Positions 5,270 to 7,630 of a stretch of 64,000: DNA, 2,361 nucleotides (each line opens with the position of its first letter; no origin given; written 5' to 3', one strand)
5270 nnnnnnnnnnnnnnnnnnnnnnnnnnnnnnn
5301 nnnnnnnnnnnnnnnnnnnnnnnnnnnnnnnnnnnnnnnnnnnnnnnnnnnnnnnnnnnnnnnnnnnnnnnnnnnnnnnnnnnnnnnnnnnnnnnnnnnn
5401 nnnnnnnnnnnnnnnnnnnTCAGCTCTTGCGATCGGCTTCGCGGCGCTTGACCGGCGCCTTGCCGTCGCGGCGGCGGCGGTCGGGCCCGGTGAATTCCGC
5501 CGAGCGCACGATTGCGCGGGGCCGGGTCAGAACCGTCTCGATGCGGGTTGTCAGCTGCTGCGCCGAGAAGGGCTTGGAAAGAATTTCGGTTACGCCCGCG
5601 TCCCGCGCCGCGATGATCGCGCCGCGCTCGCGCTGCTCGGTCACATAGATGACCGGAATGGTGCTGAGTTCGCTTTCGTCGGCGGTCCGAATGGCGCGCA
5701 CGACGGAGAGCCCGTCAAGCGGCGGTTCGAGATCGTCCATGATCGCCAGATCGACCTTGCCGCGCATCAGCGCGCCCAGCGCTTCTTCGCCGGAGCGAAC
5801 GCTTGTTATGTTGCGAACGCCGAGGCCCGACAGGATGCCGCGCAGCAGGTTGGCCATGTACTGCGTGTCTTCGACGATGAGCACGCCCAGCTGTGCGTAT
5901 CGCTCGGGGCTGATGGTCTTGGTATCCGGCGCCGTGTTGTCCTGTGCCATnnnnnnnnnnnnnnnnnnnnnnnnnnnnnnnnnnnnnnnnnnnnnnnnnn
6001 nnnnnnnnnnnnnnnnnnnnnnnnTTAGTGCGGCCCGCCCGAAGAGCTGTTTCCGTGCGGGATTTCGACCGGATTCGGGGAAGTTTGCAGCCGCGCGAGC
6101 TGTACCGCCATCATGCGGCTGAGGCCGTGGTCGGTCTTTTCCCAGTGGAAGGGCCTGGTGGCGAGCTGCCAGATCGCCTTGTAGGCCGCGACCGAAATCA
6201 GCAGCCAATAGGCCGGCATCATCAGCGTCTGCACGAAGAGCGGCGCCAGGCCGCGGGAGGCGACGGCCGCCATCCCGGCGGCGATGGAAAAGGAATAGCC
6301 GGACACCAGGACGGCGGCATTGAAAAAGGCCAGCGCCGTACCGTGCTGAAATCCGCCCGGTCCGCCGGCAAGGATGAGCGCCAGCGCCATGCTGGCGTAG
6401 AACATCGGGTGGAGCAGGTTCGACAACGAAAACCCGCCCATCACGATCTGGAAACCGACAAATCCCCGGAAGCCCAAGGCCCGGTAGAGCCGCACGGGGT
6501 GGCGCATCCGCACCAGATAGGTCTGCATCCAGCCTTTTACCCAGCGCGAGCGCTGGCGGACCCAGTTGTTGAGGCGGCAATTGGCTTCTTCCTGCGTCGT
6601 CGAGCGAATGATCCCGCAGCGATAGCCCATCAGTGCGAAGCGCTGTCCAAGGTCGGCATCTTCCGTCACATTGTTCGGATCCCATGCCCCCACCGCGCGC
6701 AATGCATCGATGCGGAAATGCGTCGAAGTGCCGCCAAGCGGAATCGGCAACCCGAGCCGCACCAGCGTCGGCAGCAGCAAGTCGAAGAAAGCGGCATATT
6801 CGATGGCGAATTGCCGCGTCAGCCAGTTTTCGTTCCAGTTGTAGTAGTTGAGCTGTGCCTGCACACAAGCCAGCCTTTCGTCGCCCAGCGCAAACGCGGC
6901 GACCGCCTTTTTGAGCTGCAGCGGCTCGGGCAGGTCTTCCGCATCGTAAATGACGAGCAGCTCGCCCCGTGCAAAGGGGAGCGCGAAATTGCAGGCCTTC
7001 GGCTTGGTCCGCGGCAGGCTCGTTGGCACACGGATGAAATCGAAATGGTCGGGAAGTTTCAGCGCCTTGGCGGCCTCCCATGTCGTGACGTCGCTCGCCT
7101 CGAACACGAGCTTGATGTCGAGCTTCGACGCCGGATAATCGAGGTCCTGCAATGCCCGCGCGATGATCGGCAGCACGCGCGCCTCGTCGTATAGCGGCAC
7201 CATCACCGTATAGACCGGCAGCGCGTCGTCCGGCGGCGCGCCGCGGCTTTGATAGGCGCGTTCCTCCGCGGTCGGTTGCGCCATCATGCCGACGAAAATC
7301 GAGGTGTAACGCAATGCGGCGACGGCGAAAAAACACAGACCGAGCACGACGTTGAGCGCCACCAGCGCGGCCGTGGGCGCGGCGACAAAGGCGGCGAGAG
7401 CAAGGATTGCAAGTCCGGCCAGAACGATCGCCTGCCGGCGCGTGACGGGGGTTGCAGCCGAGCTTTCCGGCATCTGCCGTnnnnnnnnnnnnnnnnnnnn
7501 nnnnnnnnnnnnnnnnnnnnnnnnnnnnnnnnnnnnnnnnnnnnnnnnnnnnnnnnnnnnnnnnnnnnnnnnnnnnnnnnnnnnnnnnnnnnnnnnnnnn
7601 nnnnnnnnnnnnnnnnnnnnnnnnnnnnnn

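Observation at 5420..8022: Candidate c-di-GMP surface-attachment module: MshEN-GT2 glycan synthase followed by a Cle-type CheY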

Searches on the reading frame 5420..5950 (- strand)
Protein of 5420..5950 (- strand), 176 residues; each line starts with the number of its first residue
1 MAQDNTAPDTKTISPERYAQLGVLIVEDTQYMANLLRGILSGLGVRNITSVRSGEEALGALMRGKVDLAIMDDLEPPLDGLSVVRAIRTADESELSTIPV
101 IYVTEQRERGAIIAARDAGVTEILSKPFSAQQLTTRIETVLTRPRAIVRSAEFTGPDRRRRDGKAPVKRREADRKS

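Call 3: search_protein_families(library=pfam, proteins=[window:5420-5950:-], max_evalue=0.1)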
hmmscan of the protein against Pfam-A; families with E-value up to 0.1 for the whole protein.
window:5420-5950:- (176 aa): 2 families
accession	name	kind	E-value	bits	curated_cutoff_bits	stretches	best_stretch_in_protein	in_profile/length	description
PF00072.30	Response_reg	-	4.2e-20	72.4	30.2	1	23-138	1-111/111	Response regulator receiver domain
PF23198.2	PDE8A_N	-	0.025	14.9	29.6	1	48-120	37-111/147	PDE8A-like, N-terminal domain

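Call 4: search_protein_families(library=ncbifam, proteins=[window:5420-5950:-], max_evalue=0.1)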
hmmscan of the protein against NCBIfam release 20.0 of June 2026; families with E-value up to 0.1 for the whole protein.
window:5420-5950:- (176 aa): 91 families (the best 25 are shown)
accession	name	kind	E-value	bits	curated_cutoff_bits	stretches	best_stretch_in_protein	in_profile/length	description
NF007901.0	PRK10610.1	equivalog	3.8e-18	65.9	189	1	21-141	6-124/129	chemotaxis response regulator CheY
TIGR02154.1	PhoB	equivalog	2.5e-15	56.4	296.2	1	22-145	4-124/226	phosphate regulon transcriptional regulator PhoB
NF045944.1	ResRegRpaBCyano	equivalog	3.9e-15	55.9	330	1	24-146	1-117/229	response regulator transcription factor RpaB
NF051850.1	RespRegRprY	equivalog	4e-15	55.8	370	1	20-144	4-123/234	response regulator transcription factor RprY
NF041733.1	resp_reg_CseB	equivalog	1e-14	54.4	350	1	23-149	3-123/228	two-component system response regulator CseB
NF007005.1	PRK09468.1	equivalog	6.2e-14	52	331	1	23-146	6-124/237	osmolarity response regulator transcription factor OmpR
NF040689.1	MtrAB_MtrA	equivalog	6.4e-14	51.8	300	1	23-144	1-116/219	MtrAB system response regulator MtrA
NF007820.0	PRK10529.1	equivalog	7.8e-13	48.3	325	1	22-145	3-120/225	two-component system response regulator KdpE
NF007982.1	PRK10710.1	equivalog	9e-13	48.3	380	1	19-145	6-126/235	envelope stress response regulator BaeR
NF053854.1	RespRegPhoBBctds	equivalog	9.4e-13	48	270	1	23-146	1-120/225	two-component system response regulator PhoB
NF008296.0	PRK11083.1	equivalog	1e-12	48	273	1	22-148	5-125/228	two-component system response regulator CreB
NF041866.1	EpsW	equivalog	2e-12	46.9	200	1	21-143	6-127/131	exopolysaccharide biosynthesis response regulator EpsW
NF033117.2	vanR_ACDEGLN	exception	3.4e-12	46.4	350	1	23-144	1-116/226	VanR-ABDEGLN family response regulator transcription factor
NF052596.1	RR_EAL_PvrR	equivalog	4.1e-12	45.4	580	1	21-144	4-128/398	response regulator cyclic di-GMP phosphodiesterase PvrR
NF007135.0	PRK09581.1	equivalog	4.5e-12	45.5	474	1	23-147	5-125/457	PleD family two-component system response regulator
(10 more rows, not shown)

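Call 8: find_homologous_proteins(query=window:5420-5950:-, max_evalue=0.00001)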
Query window:5420-5950:- (176 aa): 1060 proteins with E <= 0.00001 among 1505 candidates; the best 120 are listed.
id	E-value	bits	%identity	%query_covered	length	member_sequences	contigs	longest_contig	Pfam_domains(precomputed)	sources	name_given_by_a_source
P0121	5.1e-96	337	93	100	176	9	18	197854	PF00072.31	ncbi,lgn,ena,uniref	ncbi:MAG: response regulator [Parvibaculum sp.]|uniref:response regulator n=1 Tax=Parvibaculum sp. T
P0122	1.0e-87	310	88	100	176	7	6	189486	PF00072.31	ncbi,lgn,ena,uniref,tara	ncbi:response regulator [uncultured Parvibaculum sp.]|uniref:response regulator n=1 Tax=uncultured P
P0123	1.1e-87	310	86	100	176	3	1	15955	PF00072.31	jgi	-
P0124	1.0e-84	300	84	100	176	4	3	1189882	PF00072.31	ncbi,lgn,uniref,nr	ncbi:MAG: response regulator [Parvibaculum sp.]|uniref:response regulator n=1 Tax=Parvibaculum sp. T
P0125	1.1e-80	287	81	99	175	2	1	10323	PF00072.31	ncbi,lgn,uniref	ncbi:response regulator [Parvibaculum sp.]|uniref:response regulator n=1 Tax=Parvibaculum sp. TaxID=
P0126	1.1e-80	287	80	99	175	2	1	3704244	PF00072.31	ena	-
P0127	2.0e-80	286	84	93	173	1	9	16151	PF00072.31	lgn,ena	-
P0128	3.9e-80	285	83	93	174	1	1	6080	PF00072.31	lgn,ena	-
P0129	7.2e-80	284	84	93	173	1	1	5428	PF00072.31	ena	-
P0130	8.5e-80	284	84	93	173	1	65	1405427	PF00072.31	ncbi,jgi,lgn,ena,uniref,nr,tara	ncbi:MAG: two-component system response regulator [Parvibaculum sp.]|jgi:DNA-binding response OmpR f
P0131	1.2e-79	284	80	99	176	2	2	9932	PF00072.31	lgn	-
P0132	2.2e-79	283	78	99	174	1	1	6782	PF00072.31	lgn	-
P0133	4.2e-79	282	80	100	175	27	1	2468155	PF00072.31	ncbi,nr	ncbi:MAG: response regulator [Parvibaculaceae bacterium]|nr:response regulator [Parvibaculaceae bact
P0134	4.6e-79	282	82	94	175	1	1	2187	PF00072.31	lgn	-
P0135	9.9e-79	281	81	94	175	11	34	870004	PF00072.31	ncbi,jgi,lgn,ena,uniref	ncbi:response regulator [Parvibaculum sp.]|jgi:DNA-binding response OmpR family regulator|uniref:res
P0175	2.4e-45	172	58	89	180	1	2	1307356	PF00072.31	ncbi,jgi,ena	jgi:two-component system chemotaxis response regulator CheY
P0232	2.0e-30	124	45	90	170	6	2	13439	PF00072.31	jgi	jgi:two-component system chemotaxis response regulator CheY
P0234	5.2e-30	122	44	86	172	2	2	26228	PF00072.31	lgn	-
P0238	4.4e-29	119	44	80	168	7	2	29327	PF00072.31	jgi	jgi:CheY-like chemotaxis protein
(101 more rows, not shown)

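Call 15: search_solved_structures(query=window:5420-5950:-, max_evalue=1e-8, show_alignments=0)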
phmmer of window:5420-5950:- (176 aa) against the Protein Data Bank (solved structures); distinct sequences matched with E-value up to 1e-8: 74 (the best 60 are shown).
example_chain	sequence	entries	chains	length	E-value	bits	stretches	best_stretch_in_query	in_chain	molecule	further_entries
9g85_A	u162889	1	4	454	2.8e-20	76.1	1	23-145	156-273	Response regulator PleD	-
2wb4_A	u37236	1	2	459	2.9e-20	76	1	23-145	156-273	DIGUANYLATE CYCLASE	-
9g86_A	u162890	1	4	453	3e-20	76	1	23-145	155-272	Response regulator PleD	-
1w25_A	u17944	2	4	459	3.2e-20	75.9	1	23-145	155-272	STALKED-CELL DIFFERENTIATION CONTROLLING PROTEIN | RESPONSE REGULATOR PLED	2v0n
3fgz_A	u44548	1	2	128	8.5e-16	61.5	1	20-140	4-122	Chemotaxis protein cheY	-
3rvj_A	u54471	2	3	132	1.9e-15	60.4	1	20-140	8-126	Chemotaxis protein CheY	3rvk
2fka_A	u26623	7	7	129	1.9e-15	60.4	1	20-140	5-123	Chemotaxis protein cheY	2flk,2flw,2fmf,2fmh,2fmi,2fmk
2che_A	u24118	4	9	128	1.9e-15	60.3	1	20-140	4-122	CHEY | Chemotaxis protein cheY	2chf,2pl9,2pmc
2chy_A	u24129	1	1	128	2e-15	60.3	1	20-140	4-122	CHEY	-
3f7n_A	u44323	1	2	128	2.2e-15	60.1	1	20-140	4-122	Chemotaxis protein cheY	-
3olx_A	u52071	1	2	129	2.9e-15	59.8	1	20-140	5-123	Chemotaxis protein CheY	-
1mih_A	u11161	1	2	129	3e-15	59.7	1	20-140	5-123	Chemotaxis protein cheY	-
1cye_A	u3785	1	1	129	3.9e-15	59.4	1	20-140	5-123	CHEY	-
3olw_A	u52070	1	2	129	4e-15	59.3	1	20-140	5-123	Chemotaxis protein CheY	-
1djm_A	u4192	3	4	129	4e-15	59.3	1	20-140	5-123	CHEMOTAXIS PROTEIN Y | Chemotaxis protein cheY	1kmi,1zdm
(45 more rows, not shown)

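Call 56: find_encoding_contigs(protein=P0175, flank=5000, max_places=1)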
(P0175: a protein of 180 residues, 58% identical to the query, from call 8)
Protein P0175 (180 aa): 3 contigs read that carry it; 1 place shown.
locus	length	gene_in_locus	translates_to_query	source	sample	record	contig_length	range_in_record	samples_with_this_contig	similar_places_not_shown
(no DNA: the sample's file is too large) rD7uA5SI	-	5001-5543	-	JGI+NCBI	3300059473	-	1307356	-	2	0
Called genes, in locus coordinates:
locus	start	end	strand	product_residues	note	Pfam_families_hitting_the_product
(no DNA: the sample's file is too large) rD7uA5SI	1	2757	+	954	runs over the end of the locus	PF13307:Helicase_C_2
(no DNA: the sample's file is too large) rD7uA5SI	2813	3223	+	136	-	-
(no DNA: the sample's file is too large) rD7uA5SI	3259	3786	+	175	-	PF00300:His_Phos_1 (weak)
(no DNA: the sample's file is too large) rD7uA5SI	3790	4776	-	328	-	PF00497:SBP_bac_3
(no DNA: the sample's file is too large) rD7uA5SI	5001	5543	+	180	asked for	PF00072:Response_reg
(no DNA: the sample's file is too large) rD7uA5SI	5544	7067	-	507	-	PF00501:AMP-binding, PF13193:AMP-binding_C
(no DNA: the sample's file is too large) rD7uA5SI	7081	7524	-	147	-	PF02643:DUF192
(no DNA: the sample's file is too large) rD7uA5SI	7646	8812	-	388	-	PF06559:DCD_N, PF22769:DCD, PF22569:DCD_C, PF22769:DCD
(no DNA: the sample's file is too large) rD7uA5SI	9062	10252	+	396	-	PF01053:Cys_Met_Meta_PP, PF00155:Aminotran_1_2, PF00266:Aminotran_5 (weak)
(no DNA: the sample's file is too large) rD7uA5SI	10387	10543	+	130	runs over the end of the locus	PF04379:DUF525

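Call 57: find_encoding_contigs(protein=P0238, flank=5000, max_places=1)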
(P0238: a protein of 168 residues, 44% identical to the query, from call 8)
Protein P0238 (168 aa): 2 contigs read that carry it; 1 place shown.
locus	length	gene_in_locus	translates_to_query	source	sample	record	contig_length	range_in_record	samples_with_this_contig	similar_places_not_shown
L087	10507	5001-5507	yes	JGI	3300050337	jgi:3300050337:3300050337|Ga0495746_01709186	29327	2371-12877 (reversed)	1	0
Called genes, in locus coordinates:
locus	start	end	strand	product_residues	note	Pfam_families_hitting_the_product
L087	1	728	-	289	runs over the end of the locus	PF01048:PNP_UDP_1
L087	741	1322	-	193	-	PF04229:GrpB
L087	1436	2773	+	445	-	PF01979:Amidohydro_1, PF07969:Amidohydro_3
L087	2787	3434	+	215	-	PF02798:GST_N (weak), PF13417:GST_N_3, PF13409:GST_N_2, PF00043:GST_C (weak)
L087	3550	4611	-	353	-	PF00355:Rieske, PF13806:Rieske_2 (weak), PF19112:VanA_C (weak)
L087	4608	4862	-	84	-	-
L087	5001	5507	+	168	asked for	PF00072:Response_reg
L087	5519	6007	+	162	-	-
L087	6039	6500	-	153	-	PF09394:Inhibitor_I42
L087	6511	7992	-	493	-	PF04389:Peptidase_M28 (weak), PF01546:Peptidase_M20, PF07687:M20_dimer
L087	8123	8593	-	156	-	-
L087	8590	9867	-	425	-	PF08240:ADH_N, PF00107:ADH_zinc_N, PF13602:ADH_zinc_N_2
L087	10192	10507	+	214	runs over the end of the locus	-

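Call 58: find_encoding_contigs(protein=P0232, flank=5000, max_places=1)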
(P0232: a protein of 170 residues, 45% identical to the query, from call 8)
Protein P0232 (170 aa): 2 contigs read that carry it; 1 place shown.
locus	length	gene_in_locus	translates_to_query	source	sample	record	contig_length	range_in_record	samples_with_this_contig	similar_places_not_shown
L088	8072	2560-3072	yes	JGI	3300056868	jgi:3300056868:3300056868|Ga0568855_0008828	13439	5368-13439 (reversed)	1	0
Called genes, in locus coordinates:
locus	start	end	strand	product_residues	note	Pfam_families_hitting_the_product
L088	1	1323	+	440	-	?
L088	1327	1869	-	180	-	PF00583:Acetyltransf_1, PF13508:Acetyltransf_7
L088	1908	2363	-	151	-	PF00293:NUDIX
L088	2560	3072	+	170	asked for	PF00072:Response_reg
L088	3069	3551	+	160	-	-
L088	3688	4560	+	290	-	PF20560:MotA_N, PF01618:MotA_ExbB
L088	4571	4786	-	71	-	-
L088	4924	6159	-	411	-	PF00291:PALP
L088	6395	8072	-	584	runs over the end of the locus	PF13432:TPR_16, PF14559:TPR_19 (weak), PF13371:TPR_9, PF13432:TPR_16, PF13371:TPR_9 (weak), PF13424:TPR_12 (weak), PF00515:TPR_1 (weak), PF07719:TPR_2 (weak), +9 more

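Call 59: find_encoding_contigs(protein=P0234, flank=5000, max_places=1)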
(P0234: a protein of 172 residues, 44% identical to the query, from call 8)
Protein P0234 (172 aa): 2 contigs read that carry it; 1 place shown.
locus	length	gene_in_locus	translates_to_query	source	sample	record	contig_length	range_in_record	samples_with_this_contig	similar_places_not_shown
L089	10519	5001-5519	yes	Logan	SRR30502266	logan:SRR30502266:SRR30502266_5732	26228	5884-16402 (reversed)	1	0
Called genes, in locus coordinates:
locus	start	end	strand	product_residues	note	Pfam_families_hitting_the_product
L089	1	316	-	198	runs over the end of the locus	-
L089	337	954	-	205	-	PF00551:Formyl_trans_N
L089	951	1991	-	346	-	PF00586:AIRS, PF02769:AIRS_C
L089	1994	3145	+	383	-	PF09839:DUF2066 (weak)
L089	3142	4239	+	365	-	PF01594:AI-2E_transport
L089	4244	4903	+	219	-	-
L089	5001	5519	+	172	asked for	PF00072:Response_reg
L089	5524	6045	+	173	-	-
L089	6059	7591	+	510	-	PF09852:DUF2079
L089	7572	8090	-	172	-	PF00300:His_Phos_1 (weak)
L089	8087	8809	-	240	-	PF02348:CTP_transf_3, PF12804:NTP_transf_3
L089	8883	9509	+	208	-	-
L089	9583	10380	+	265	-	PF01513:NAD_kinase, PF20143:NAD_kinase_C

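Call 61: find_related_loci(query=A3, collection=metagenome_contigs, flank=4000)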
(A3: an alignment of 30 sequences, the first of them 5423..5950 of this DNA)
Query A3 (176 aa) in metagenome_contigs; peptide patterns used: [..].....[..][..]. (x = any residue, [..] = any of these).
600 stretches matched a pattern (row limit reached: there are more); 498 encode a relative of the query (tblastn E <= 1e-3); the best 80 are kept; 80 distinct loci.
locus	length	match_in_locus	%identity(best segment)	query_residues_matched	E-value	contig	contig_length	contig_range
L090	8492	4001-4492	83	11-174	6e-87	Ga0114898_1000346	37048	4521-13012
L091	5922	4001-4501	78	8-174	6e-84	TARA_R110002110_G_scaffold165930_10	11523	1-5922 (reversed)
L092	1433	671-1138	68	18-173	5e-73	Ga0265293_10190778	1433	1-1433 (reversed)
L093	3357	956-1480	50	1-175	4e-50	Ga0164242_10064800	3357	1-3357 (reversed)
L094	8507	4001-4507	46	8-176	1e-48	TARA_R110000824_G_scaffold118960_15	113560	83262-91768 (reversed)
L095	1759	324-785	53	20-173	9e-49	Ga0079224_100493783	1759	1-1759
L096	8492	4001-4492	84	11-174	2e-87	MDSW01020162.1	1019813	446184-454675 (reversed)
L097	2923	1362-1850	42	12-171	2e-38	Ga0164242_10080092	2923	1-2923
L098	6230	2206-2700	44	13-175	5e-37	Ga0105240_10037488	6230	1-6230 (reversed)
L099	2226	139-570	44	17-160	1e-36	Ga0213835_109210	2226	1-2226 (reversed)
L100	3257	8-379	51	52-176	3e-36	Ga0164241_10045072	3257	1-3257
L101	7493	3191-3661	41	18-171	3e-36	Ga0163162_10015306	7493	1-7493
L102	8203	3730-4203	42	18-173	3e-36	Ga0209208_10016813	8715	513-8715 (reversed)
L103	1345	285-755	43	18-171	2e-36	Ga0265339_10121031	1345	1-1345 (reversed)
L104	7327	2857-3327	42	19-168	5e-36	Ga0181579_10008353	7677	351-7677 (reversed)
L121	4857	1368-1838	41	18-171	2e-34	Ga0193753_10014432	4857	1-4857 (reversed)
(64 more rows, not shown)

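Call 65: search_protein_families(library=pfam, proteins=[L121:2464-3360:+, L087:5519-6007:+], max_evalue=0.01)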
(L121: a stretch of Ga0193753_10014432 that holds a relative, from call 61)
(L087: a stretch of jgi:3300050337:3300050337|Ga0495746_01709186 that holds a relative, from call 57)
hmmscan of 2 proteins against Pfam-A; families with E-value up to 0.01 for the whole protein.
L121:2464-3360:+ (298 aa): 2 families
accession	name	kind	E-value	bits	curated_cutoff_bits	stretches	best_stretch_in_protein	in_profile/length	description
PF20560.3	MotA_N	-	6.4e-28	97.3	27.3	1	13-103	2-91/91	Motility protein A N-terminal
PF01618.21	MotA_ExbB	-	4.3e-15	56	22.9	1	145-243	19-120/127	MotA/TolQ/ExbB proton channel family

L087:5519-6007:+ (162 aa): 1 family
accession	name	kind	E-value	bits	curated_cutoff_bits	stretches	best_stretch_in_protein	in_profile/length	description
PF01627.28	Hpt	-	0.00069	20.2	24.6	1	46-116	6-71/84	Hpt domain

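Call 72: predict_structure(alignment_id=A3)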
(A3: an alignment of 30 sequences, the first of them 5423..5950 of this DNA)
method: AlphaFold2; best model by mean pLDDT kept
length: 176 residues; sequences in the alignment: 30
mean_pLDDT: 80.4   pTM: 0.74
mean pLDDT of the five models: 80.4, 79.5, 79.0, 78.3, 76.1
residues with pLDDT >= 90: 83; 70-90: 48; 50-70: 20; < 50: 25
segments of 3 or more residues with pLDDT < 50: 1-3, 5-9, 160-170, 172-176
pLDDT, mean of each block of 10 residues (from residue 1): 46 79 95 96 94 93 89 88 89 85 92 88 93 91 68 56 45 46
secondary structure, 60 per line:
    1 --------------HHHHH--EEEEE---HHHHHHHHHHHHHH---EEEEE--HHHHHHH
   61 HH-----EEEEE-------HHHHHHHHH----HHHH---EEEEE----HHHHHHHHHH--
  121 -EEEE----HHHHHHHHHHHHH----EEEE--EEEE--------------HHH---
elements in order: H15-19 E22-26 H30-43 E47-51 H54-62 E68-72 H80-88 H93-96 E100-104 H109-118 E122-125 H130-142 E147-150 E153-156

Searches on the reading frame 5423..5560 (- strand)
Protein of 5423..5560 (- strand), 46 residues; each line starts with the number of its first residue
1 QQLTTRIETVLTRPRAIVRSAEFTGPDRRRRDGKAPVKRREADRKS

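Call 31: search_solved_structures(query=window:5423-5560:-, max_evalue=10, show_alignments=3)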
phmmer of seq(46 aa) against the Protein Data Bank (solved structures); distinct sequences matched with E-value up to 10: 1.
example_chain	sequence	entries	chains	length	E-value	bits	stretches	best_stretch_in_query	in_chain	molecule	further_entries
6sft_A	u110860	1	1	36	0.019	18.5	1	13-43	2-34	Two-component receiver protein CleD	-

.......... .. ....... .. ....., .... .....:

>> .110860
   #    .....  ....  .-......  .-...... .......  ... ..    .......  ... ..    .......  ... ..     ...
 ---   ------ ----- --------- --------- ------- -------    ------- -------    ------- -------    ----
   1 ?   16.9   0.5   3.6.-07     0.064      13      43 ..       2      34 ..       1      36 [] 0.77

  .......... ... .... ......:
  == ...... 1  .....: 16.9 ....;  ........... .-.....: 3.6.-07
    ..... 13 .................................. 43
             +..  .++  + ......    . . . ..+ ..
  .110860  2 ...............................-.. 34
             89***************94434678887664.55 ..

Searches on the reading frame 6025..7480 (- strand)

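Call 36: search_solved_structures(query=window:6025-7480:-, max_evalue=0.001, show_alignments=0)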
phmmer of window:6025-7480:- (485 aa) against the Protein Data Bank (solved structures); distinct sequences matched with E-value up to 0.001: 0.
